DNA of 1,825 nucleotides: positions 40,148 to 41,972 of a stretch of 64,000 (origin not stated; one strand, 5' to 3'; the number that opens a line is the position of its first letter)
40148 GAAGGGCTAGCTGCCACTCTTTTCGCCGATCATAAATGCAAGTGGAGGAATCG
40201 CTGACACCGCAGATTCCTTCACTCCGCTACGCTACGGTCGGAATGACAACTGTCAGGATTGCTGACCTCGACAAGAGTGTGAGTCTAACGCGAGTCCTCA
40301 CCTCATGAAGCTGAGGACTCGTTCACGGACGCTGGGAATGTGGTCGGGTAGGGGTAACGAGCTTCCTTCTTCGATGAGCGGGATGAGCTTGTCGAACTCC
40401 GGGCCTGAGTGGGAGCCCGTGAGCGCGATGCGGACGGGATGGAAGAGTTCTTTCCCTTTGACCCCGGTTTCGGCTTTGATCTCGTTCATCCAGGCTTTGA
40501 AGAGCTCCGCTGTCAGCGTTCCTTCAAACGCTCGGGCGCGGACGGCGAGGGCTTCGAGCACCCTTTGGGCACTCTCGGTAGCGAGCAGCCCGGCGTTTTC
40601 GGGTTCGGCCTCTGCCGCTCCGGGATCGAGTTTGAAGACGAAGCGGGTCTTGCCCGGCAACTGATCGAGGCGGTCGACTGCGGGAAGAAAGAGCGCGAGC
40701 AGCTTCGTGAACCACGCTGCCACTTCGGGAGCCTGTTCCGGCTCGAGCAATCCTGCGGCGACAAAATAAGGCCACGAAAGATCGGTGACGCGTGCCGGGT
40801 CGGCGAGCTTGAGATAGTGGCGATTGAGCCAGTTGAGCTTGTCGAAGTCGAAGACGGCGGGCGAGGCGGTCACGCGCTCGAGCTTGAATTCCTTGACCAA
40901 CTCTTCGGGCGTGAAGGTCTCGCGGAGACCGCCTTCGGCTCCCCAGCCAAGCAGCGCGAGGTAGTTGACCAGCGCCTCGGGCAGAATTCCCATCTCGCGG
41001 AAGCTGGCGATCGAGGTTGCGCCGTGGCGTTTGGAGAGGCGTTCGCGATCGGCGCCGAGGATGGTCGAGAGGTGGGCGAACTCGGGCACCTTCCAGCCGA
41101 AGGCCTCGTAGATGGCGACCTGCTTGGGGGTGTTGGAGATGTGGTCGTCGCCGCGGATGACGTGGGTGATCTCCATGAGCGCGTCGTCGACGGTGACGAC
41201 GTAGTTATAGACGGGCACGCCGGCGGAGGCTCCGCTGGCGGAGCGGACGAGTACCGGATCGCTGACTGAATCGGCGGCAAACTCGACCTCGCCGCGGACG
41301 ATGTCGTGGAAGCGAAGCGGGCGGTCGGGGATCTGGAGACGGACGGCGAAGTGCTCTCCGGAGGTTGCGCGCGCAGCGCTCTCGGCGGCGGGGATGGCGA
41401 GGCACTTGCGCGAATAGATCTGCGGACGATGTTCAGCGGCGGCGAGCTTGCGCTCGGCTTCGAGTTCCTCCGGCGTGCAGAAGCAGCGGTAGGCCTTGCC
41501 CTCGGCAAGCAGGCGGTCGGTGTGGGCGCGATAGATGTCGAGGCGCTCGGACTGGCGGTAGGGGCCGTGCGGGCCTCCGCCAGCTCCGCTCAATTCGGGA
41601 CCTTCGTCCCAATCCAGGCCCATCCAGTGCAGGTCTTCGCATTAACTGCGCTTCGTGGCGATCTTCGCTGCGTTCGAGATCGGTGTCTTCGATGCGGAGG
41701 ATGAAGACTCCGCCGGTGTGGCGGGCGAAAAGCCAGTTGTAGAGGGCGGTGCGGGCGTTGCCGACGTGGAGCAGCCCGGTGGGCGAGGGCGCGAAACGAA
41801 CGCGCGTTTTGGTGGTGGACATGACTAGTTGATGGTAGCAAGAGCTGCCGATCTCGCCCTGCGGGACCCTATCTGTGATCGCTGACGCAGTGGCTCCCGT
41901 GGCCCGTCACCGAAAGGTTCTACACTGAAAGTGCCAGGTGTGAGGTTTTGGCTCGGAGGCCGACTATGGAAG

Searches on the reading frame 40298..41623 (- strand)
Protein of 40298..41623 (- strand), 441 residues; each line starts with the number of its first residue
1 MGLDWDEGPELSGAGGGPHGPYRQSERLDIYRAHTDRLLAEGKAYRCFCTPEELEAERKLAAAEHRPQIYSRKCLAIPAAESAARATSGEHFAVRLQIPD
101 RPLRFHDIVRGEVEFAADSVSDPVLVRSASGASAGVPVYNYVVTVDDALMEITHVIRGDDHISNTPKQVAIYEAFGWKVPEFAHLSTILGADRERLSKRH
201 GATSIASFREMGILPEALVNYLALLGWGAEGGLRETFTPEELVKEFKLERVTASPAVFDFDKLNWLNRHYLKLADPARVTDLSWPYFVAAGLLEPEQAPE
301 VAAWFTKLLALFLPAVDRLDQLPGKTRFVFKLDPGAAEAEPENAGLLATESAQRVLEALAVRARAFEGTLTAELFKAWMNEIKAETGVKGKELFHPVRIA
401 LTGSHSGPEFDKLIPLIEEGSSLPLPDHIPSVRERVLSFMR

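Call 92: search_protein_families(library=pfam, proteins=[window:40298-41623:-], max_evalue=0.001)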
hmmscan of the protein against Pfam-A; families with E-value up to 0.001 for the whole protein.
window:40298-41623:- (441 aa): 2 families
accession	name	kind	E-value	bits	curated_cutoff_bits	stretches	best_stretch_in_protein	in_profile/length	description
PF00749.27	tRNA-synt_1c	-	2e-64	217.9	23.4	1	2-265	64-314/314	tRNA synthetases class I (E and Q), catalytic domain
PF19269.4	Anticodon_2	-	5e-14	53.3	23.6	1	295-417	8-128/141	Anticodon binding domain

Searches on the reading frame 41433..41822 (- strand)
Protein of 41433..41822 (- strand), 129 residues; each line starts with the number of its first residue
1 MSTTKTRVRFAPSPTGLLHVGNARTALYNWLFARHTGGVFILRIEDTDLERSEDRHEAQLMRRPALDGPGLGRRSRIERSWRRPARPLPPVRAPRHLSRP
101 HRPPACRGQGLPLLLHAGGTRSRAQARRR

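Call 92: search_protein_families(library=pfam, proteins=[window:41433-41822:-], max_evalue=0.001)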
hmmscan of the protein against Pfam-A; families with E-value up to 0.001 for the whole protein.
window:41433-41822:- (129 aa): 1 family
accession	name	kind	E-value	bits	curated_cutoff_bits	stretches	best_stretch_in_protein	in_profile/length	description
PF00749.27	tRNA-synt_1c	-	2.6e-23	82.9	23.4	1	6-61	2-57/314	tRNA synthetases class I (E and Q), catalytic domain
